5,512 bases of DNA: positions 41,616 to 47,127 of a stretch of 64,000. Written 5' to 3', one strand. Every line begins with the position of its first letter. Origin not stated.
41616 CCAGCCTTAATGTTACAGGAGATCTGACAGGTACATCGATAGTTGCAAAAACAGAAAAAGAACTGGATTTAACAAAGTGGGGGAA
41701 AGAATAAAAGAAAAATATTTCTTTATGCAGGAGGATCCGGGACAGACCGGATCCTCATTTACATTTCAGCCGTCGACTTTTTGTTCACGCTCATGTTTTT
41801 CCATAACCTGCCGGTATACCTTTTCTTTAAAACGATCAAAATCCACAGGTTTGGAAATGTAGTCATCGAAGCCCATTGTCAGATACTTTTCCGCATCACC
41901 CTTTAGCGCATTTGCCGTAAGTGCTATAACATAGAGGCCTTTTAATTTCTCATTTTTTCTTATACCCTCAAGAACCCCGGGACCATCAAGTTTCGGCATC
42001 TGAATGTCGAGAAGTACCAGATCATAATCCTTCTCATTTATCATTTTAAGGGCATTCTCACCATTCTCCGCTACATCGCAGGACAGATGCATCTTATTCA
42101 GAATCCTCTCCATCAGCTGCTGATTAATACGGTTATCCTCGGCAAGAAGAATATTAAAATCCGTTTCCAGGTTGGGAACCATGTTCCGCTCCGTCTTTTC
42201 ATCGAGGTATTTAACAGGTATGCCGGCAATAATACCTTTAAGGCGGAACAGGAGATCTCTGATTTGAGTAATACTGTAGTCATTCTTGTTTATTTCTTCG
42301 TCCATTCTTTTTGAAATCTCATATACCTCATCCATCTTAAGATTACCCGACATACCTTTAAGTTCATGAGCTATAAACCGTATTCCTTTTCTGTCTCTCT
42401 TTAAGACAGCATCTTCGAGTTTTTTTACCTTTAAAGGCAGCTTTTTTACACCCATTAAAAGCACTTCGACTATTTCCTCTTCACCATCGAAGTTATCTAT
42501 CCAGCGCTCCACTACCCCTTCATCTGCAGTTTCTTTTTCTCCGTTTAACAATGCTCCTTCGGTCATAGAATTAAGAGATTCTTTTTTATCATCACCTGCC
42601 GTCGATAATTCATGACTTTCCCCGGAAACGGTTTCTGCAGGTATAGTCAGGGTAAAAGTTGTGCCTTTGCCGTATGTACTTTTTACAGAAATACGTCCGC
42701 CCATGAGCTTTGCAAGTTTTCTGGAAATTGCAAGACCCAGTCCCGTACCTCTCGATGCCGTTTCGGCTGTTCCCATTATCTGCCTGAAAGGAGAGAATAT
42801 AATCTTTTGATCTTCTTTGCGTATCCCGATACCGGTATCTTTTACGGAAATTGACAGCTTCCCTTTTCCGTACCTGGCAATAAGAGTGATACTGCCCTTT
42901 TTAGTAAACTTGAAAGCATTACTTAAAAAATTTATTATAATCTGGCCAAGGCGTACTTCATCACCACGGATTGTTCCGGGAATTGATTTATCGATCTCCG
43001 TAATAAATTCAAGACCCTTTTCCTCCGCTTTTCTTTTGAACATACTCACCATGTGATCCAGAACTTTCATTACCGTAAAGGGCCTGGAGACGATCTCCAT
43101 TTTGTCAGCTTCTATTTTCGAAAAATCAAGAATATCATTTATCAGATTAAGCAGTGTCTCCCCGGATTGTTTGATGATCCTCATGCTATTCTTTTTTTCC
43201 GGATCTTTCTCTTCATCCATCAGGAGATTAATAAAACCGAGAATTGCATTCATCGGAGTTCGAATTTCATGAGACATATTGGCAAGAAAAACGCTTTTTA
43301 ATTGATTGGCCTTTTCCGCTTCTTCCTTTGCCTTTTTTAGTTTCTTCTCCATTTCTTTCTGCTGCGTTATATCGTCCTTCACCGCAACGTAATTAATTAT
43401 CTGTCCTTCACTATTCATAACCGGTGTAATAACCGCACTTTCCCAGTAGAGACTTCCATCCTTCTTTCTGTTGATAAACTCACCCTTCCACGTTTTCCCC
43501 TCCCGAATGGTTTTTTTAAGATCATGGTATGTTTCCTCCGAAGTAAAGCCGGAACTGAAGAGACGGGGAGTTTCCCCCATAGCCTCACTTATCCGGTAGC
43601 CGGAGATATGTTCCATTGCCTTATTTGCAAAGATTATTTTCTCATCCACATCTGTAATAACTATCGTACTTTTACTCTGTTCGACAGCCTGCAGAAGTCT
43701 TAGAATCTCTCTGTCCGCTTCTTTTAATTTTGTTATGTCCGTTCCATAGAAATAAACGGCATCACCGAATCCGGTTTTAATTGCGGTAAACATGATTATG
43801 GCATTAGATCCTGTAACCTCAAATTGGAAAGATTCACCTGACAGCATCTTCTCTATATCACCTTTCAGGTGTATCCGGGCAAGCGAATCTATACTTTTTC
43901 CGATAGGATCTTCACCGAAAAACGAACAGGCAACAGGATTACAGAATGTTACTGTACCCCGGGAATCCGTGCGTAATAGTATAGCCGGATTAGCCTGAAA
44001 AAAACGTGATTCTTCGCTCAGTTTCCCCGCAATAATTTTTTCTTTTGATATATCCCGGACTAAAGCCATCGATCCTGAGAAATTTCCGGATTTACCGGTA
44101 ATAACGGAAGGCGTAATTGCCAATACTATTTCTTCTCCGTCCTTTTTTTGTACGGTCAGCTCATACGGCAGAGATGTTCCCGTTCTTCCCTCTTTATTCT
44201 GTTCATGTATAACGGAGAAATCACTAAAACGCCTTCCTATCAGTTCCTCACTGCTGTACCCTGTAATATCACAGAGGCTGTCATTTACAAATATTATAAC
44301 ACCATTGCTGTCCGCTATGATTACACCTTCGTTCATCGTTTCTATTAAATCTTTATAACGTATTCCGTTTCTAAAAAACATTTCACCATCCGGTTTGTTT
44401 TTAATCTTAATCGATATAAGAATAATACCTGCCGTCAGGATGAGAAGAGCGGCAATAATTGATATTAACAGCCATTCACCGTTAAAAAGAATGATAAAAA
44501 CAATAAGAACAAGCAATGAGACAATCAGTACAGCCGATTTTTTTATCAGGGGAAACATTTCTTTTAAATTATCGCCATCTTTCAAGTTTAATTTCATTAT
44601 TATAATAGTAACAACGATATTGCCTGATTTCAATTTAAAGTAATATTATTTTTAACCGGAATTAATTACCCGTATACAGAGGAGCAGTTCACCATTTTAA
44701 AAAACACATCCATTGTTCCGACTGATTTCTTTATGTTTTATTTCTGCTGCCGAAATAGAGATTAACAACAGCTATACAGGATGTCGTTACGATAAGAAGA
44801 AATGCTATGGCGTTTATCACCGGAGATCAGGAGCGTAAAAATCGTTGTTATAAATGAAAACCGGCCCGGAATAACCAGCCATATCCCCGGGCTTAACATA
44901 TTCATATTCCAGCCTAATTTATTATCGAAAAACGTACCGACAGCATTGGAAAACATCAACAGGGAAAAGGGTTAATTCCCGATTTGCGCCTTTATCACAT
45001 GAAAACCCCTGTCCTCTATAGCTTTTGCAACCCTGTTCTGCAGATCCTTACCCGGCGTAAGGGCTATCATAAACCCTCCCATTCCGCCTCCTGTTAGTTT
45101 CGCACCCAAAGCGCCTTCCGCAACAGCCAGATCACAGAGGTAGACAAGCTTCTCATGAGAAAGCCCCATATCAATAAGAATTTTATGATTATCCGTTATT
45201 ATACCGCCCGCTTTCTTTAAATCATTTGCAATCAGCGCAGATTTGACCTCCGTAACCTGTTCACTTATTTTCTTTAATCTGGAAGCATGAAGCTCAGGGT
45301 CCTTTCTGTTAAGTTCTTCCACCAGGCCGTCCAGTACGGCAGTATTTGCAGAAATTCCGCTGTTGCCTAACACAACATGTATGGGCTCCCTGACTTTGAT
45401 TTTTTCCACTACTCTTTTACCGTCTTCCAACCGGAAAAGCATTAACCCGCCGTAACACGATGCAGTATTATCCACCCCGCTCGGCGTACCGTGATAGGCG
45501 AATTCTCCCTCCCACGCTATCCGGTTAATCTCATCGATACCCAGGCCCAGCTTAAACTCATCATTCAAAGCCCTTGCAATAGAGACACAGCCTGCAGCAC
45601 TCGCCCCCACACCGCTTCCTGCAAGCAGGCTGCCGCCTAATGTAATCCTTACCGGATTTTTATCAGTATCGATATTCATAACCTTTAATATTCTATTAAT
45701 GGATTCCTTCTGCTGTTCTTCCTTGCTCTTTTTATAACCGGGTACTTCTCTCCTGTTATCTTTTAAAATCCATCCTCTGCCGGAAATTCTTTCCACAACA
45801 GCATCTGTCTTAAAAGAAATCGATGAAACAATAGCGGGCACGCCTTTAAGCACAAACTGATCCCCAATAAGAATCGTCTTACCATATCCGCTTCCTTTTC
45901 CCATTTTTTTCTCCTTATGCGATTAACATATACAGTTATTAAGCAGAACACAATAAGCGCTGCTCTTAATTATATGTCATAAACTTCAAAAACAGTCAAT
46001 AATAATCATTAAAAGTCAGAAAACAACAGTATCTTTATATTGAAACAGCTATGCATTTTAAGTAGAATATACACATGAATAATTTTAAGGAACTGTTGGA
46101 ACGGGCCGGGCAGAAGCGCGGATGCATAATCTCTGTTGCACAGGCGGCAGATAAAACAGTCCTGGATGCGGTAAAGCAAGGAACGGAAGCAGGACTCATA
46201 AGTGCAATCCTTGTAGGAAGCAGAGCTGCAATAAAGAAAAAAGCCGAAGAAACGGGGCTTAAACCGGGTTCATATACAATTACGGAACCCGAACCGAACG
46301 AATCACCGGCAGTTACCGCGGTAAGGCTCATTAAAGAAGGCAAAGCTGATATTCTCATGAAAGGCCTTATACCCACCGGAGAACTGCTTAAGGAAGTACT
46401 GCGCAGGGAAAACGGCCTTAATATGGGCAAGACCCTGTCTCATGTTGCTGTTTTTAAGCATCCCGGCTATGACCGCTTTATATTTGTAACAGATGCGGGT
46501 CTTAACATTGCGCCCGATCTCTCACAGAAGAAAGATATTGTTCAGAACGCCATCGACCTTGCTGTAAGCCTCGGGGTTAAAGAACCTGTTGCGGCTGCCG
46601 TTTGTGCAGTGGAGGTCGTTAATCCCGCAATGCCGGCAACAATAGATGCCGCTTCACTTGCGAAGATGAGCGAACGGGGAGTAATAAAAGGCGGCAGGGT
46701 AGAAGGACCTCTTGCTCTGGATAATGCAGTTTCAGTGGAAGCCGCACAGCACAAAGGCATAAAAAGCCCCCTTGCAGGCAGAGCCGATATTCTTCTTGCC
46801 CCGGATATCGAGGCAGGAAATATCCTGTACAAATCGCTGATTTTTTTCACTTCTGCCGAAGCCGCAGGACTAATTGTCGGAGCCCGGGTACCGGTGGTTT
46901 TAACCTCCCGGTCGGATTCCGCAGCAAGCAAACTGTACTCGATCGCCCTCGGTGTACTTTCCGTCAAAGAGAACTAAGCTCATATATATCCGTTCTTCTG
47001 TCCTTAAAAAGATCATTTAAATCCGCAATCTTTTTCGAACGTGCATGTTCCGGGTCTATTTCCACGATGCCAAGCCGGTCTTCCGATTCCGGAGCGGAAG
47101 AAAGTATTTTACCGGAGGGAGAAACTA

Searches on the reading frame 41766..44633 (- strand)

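Call 36: search_protein_families(library=pfam, proteins=[window:41766-44633:-], max_evalue=0.0001)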
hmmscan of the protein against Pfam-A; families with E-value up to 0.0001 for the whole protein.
window:41766-44633:- (955 aa): 11 families
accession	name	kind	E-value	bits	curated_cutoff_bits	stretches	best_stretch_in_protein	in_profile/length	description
PF13426.13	PAS_9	-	2.9e-37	127.5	27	2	324-424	4-103/103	PAS domain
PF02518.31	HATPase_c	-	1.4e-30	106.4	26.4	1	557-667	1-110/111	Histidine kinase-, DNA gyrase B-, and HSP90-like ATPase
PF00989.32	PAS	-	6.7e-30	103.9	22.6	2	92-195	2-113/113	PAS fold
PF00072.30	Response_reg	-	3.2e-27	95.3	30.2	1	828-939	1-110/111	Response regulator receiver domain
PF13188.13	PAS_8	-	3.4e-24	84.3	21.8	2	92-147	2-58/65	PAS domain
PF00512.31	HisKA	-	1.3e-20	73.6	26.9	1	446-509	2-65/66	His Kinase A (phospho-acceptor) domain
PF08448.16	PAS_4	-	6.5e-18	65.4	23.1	1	318-426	2-109/110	PAS fold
PF08447.18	PAS_3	-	4.3e-13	49.8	25.6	1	333-418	1-88/89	PAS fold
PF24820.1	Diguanyl_cycl_sensor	-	5.6e-06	26.7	28.1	0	96-147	1-52/109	Diguanylate cyclase-like sensor domain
PF18095.7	PAS_12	-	3.3e-05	23.9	22.6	0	318-365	54-101/153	UPF0242 C-terminal PAS-like domain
PF01627.28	Hpt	-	8.5e-05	23.2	24.6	0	736-793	14-76/84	Hpt domain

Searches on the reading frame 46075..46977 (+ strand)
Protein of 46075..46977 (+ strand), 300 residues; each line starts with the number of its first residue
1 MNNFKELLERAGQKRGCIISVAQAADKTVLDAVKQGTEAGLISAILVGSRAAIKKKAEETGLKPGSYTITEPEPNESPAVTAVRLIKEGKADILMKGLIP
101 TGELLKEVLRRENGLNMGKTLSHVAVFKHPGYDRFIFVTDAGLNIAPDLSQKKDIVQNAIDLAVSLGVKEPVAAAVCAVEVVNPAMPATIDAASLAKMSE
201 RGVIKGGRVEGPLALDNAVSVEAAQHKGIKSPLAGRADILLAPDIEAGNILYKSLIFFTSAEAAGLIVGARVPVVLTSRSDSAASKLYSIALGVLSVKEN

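Call 36: search_protein_families(library=pfam, proteins=[window:46075-46977:+], max_evalue=0.0001)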
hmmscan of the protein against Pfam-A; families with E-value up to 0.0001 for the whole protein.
window:46075-46977:+ (300 aa): 1 family
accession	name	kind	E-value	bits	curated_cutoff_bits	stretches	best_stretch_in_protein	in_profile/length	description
PF01515.24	PTA_PTB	-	1.6e-49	169.4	24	2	76-292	102-317/319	Phosphate acetyl/butaryl transferase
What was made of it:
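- A PTA_PTB acyl-phosphate-forming enzyme (46075-46977) and hybrid kinases are in the window (call 36).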
